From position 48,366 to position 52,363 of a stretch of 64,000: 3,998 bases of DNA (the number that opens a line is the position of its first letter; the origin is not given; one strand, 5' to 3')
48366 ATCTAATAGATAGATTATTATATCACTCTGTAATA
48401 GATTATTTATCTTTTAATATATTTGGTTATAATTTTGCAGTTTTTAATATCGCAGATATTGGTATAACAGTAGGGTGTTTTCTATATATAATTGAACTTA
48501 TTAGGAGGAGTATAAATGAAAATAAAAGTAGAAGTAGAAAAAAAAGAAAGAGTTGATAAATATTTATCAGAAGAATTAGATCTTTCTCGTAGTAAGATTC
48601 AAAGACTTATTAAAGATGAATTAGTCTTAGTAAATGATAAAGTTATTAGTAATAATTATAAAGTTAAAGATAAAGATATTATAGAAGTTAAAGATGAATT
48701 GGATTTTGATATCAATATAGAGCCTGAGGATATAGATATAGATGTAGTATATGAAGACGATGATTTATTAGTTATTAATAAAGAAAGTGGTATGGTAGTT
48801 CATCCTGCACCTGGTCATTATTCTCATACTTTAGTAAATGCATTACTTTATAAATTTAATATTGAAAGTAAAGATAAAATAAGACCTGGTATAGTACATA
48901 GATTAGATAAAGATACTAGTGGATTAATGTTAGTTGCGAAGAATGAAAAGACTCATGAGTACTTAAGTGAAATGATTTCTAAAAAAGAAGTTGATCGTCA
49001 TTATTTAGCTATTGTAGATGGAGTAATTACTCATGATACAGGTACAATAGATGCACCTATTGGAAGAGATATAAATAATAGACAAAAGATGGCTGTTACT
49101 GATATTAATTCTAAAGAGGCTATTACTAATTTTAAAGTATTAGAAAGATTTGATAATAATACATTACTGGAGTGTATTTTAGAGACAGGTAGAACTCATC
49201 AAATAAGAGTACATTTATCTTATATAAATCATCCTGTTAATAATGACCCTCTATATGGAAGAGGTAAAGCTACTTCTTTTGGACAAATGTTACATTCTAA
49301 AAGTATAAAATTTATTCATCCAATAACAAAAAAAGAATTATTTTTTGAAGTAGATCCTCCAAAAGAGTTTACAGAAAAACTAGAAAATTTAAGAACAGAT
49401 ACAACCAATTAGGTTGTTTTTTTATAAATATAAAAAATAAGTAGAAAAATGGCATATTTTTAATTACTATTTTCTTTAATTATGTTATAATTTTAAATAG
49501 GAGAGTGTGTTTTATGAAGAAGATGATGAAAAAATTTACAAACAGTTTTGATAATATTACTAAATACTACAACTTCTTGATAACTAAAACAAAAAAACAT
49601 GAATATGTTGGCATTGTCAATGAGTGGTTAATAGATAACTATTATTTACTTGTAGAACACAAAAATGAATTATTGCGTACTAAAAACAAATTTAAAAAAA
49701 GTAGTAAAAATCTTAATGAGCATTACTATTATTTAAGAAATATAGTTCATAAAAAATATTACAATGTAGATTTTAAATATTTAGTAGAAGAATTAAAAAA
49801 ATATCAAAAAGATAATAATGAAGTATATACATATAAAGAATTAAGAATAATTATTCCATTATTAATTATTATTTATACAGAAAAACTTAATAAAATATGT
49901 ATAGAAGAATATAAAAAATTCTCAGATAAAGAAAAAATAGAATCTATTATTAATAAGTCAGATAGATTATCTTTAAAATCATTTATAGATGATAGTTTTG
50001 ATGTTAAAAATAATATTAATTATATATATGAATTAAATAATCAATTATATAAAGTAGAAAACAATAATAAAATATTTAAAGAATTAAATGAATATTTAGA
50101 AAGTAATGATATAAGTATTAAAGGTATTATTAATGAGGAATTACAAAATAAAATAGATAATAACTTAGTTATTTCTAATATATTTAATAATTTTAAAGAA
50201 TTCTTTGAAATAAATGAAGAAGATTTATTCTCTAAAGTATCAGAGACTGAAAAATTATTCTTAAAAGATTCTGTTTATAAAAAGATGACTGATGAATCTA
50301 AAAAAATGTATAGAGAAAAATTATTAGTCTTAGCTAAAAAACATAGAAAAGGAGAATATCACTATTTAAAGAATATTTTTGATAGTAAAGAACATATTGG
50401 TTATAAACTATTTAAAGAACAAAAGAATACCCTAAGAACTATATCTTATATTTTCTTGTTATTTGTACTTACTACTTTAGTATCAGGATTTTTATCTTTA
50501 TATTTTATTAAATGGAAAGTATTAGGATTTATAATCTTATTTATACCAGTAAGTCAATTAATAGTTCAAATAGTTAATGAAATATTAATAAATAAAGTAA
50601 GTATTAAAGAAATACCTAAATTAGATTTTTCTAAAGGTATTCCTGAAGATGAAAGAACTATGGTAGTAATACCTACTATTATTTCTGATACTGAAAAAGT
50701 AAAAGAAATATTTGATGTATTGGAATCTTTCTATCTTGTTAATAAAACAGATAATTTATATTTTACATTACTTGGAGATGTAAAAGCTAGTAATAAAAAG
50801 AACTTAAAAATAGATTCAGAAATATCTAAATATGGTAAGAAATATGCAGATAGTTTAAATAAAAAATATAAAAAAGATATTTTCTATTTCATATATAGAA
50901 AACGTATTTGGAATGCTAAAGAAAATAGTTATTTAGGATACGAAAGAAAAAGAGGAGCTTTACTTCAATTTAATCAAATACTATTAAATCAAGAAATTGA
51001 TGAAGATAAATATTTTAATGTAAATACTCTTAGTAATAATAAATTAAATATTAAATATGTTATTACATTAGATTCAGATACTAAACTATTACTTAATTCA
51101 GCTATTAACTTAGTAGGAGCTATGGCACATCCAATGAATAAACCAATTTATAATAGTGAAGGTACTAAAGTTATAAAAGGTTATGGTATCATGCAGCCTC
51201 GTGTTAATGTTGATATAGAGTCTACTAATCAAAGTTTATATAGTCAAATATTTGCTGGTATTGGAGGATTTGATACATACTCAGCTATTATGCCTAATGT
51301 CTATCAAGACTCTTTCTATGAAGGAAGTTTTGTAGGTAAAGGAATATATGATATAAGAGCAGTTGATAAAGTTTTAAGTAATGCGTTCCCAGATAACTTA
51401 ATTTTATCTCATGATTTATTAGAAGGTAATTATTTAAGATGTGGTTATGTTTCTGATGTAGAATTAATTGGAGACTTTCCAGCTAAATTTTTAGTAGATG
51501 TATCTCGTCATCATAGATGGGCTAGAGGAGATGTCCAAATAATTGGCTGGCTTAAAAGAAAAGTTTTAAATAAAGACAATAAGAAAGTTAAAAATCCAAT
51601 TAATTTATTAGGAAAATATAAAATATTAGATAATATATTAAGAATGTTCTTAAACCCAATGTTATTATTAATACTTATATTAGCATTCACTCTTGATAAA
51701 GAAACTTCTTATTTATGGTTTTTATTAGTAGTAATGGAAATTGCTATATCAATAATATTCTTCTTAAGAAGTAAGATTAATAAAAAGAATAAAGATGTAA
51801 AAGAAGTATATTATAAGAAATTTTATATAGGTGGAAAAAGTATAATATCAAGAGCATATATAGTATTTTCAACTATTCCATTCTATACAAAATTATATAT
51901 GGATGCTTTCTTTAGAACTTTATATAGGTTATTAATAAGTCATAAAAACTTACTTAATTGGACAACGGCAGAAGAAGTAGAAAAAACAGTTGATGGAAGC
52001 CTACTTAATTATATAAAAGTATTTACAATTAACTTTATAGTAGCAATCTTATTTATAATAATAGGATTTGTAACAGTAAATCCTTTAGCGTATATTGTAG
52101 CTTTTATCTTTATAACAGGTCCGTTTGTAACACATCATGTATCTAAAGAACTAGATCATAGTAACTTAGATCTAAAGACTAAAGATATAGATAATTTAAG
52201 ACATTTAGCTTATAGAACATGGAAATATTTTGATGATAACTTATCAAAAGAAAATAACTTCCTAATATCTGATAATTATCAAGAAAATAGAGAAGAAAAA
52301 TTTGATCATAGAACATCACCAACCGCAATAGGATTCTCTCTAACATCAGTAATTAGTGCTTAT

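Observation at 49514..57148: Full three-module cyclic beta-1,2-glucan synthase (Cgs/ChvB/NdvB type) in an AT-rich, endospore-forming Gram-positive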

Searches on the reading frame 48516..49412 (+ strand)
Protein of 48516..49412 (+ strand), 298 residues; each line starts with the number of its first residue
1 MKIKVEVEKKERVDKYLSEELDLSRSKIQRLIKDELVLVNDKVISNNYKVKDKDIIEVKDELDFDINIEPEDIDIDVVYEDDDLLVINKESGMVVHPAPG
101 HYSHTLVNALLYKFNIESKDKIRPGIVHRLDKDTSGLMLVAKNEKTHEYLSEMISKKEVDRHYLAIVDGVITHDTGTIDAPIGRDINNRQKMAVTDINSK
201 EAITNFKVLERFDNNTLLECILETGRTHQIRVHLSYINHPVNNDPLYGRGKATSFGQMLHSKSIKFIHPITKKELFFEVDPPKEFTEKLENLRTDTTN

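Call 9: search_protein_families(library=pfam, proteins=[window:48516-49412:+], max_evalue=0.001)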
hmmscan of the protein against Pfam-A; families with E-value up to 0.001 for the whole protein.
window:48516-49412:+ (298 aa): 2 families
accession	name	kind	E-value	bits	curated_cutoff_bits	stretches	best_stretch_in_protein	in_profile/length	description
PF00849.27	PseudoU_synth_2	-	4.2e-38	131.4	26.8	1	83-235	1-151/152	RNA pseudouridylate synthase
PF01479.30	S4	-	7.7e-09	35.6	22.8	1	11-56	1-48/48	S4 domain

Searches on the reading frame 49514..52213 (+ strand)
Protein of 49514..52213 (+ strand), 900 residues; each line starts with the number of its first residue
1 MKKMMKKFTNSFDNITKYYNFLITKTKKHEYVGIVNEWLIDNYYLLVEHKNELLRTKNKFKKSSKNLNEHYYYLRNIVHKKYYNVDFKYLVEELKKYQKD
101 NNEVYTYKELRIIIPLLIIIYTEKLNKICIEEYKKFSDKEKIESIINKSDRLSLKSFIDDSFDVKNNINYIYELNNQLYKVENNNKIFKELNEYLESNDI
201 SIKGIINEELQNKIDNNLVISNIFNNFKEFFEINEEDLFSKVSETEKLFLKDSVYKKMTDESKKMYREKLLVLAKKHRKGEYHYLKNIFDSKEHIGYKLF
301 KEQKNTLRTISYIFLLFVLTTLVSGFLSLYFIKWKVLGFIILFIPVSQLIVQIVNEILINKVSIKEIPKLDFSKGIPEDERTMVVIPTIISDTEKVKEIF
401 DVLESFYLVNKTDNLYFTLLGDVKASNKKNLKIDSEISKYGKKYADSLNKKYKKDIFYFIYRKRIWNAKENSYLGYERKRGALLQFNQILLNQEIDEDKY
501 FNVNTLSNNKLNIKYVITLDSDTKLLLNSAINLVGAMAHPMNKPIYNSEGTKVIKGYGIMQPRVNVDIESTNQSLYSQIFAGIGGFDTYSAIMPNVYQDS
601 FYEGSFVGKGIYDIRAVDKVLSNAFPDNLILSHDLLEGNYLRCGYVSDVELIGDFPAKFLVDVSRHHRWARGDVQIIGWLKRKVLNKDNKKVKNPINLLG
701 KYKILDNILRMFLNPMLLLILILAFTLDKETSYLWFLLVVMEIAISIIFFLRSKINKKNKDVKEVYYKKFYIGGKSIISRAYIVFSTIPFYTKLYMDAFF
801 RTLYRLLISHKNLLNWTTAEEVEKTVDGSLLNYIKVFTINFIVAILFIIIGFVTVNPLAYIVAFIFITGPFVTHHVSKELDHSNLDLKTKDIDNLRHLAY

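Call 39: search_protein_representatives(protein=window:49514-52213:+)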
Query: 900 residues. Proteins with E-value up to 0.001 (for the whole library): 5820; up to 1e-10: 4126; up to 1e-30: 2255. The best 150 are listed.
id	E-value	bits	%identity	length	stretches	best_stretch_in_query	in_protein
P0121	6.6e-226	768.8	45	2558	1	1-889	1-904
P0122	4.5e-200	683.4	42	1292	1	8-892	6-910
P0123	1.7e-190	651.6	42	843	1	3-822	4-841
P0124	3.9e-187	640.5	41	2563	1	5-899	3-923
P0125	2.4e-178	611.5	39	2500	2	201-878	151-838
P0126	2.2e-174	598.3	41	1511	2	105-880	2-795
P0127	1.0e-168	579.6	37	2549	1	7-900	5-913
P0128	7.3e-153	527.2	36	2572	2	211-897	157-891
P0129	1.4e-150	519.6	37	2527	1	6-899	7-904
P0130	3.2e-135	468.8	37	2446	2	1-899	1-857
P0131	3.1e-133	462.2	43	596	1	336-882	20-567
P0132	1.2e-132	460.3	49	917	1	440-898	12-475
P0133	7.0e-132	457.7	38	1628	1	9-899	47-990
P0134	8.5e-131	454.2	33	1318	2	336-899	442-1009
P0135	6.2e-130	451.3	43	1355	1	318-886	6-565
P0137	1.7e-126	440.0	38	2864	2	310-880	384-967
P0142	1.3e-123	430.4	33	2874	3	310-899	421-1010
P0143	3.3e-123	429.0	31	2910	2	314-899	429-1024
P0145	4.0e-122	425.5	33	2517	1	26-895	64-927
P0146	5.9e-122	424.9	34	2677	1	3-896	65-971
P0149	6.2e-121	421.5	37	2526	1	237-873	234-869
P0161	1.4e-116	407.1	36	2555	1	10-881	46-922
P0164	9.9e-116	404.3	36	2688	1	15-882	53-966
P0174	9.1e-114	397.8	33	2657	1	7-896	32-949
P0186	1.6e-110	387.1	32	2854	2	306-899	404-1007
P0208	1.3e-106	374.1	32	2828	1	3-890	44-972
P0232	4.2e-103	362.6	32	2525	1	215-886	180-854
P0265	5.2e-100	352.3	30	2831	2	312-896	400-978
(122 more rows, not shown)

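Call 40: list_cluster_members(proteins=[P0121, P0124, P0125, P0127, P0128, P0129, P0130, P0137, P0145, P0149])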
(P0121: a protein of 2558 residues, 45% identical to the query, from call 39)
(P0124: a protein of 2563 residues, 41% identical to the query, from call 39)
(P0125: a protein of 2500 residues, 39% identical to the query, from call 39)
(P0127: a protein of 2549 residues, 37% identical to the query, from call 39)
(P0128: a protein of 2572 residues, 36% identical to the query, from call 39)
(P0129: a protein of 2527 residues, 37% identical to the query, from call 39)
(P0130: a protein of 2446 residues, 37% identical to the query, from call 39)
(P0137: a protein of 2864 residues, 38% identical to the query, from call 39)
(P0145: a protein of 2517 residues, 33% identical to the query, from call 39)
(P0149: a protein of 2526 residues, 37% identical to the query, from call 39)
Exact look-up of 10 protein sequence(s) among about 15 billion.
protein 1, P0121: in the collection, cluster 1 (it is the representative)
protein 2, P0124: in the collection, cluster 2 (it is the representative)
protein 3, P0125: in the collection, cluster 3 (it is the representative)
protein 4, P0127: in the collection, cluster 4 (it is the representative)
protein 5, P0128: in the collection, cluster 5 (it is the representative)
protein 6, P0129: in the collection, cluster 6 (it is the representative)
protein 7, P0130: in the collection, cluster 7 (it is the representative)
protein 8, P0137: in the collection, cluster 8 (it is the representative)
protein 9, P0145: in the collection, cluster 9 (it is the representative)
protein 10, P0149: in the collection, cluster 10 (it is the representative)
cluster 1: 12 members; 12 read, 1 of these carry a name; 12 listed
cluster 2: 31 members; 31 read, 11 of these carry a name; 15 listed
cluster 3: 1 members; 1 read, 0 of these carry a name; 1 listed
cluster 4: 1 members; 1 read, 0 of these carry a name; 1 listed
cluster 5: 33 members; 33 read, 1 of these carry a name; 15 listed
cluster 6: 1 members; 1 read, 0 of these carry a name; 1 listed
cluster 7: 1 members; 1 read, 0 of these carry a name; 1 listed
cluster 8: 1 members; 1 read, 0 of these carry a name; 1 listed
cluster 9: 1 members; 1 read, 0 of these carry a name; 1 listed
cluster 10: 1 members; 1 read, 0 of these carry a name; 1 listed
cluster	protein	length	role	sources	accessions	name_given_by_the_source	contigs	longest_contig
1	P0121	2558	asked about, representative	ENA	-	-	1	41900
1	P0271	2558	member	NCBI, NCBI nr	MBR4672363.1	MAG: hypothetical protein IKO78_04090 [Bacilli bacterium] | hypothetical protein [Bacilli bacterium]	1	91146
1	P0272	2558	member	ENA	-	-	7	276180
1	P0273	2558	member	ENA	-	-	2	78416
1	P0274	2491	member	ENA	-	-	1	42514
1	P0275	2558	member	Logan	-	-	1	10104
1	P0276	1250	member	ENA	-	-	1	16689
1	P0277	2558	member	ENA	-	-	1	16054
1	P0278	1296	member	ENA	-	-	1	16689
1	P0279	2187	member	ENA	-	-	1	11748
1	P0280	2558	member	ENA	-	-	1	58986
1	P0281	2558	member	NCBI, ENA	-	-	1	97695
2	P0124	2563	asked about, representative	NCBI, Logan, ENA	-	-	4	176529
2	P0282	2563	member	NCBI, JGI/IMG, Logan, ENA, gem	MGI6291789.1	MAG: GH36-type glycosyl hydrolase domain-containing protein [Bacteroidales bacterium] | cyclic beta-1,2-glucan synthetase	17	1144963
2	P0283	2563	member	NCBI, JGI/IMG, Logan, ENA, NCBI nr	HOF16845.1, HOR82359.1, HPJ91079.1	MAG TPA: glucoamylase family protein [Bacteroidales bacterium] | glucoamylase family protein [Bacteroidales bacterium]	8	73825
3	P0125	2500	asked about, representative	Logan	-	-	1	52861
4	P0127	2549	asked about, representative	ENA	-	-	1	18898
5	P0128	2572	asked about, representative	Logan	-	-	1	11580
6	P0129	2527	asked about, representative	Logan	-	-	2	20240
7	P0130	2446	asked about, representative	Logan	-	-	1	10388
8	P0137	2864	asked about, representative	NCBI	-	-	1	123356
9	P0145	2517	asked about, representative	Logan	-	-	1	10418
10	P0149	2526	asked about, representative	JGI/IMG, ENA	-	-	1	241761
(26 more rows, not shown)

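Call 64: list_cluster_members(proteins=[P0265, P0208, P0142, P0143, P0174, P0164, P0161, P0186, P0146, P0232])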
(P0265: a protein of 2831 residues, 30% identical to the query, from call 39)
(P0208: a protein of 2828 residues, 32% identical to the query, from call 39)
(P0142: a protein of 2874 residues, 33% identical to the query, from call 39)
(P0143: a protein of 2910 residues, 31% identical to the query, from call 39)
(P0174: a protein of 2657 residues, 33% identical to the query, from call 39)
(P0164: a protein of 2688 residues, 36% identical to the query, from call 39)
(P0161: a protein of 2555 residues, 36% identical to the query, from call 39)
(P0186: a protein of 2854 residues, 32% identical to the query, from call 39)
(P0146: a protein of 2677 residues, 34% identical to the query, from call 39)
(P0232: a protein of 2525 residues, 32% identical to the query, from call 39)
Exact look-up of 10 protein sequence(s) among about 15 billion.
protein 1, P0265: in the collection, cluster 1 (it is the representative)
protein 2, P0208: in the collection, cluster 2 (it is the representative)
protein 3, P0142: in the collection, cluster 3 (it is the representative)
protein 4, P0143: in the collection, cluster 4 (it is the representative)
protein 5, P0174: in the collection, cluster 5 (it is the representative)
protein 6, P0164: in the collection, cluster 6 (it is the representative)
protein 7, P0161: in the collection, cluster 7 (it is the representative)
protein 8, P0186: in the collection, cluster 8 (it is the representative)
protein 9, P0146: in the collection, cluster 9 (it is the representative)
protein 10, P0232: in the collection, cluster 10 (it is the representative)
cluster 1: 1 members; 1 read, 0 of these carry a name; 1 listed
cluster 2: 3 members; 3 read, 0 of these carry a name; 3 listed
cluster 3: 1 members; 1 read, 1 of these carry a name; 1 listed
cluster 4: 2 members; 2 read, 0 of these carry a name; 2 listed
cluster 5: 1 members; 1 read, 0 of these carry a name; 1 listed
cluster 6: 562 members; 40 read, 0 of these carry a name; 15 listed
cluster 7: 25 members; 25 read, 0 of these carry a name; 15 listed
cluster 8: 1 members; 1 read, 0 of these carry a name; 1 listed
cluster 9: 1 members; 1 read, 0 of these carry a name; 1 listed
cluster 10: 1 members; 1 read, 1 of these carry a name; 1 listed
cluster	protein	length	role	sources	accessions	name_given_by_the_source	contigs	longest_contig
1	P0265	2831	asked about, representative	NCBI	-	-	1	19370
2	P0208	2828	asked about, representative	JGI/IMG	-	-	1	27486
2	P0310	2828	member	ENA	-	-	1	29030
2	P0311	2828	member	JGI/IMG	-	-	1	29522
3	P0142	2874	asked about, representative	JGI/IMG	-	cellobiose phosphorylase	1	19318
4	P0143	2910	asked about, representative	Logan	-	-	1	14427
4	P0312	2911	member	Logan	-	-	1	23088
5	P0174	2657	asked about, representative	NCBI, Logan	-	-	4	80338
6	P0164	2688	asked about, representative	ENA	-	-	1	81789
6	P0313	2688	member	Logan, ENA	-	-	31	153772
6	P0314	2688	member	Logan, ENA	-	-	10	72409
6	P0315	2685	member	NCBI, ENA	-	-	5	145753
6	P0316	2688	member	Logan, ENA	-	-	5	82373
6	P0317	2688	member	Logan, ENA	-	-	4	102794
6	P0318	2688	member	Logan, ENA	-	-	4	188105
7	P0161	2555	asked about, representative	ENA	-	-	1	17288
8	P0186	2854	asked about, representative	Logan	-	-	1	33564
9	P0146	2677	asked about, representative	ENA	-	-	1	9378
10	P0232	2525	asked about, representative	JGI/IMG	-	cyclic beta-1,2-glucan synthetase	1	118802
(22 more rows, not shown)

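Call 74: find_encoding_contigs(protein=P0124, flank=8000, max_places=2)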
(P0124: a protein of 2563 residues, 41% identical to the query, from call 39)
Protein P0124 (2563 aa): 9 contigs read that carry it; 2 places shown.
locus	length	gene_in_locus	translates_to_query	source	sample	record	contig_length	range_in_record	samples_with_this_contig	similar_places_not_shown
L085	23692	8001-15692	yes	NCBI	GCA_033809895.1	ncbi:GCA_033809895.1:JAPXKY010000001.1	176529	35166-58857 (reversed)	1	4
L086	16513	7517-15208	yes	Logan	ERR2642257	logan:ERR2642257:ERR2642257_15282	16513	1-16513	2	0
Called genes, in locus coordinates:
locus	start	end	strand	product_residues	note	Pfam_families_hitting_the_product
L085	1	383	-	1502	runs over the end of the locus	PF13395:HNH_4, PF18541:RuvC_III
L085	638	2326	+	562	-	PF00749:tRNA-synt_1c, PF03950:tRNA-synt_1c_C, PF20974:tRNA-synt_1c_C2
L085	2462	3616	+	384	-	PF03150:CCP_MauG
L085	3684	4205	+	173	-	PF01923:Cob_adeno_trans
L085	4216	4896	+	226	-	-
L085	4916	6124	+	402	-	PF13167:GTP-bdg_N, PF16360:GTP-bdg_M, PF03193:RsgA_GTPase (faint), PF00025:Arf (weak), PF00071:Ras (weak), PF01926:MMR_HSR1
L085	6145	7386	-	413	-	PF12704:MacB_PCD, PF02687:FtsX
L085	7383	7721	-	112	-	PF02033:RBFA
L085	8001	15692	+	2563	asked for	PF10091:Glycoamylase, PF06165:GH94_b-supersand, PF17167:Glyco_hydro_94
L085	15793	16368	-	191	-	-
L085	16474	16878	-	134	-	-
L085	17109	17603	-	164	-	-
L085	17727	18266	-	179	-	-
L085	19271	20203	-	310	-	PF02588:YitT_membrane, PF19700:DUF6198 (faint), PF10035:DUF2179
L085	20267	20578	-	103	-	PF11950:DUF3467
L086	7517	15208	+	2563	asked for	PF10091:Glycoamylase, PF06165:GH94_b-supersand, PF17167:Glyco_hydro_94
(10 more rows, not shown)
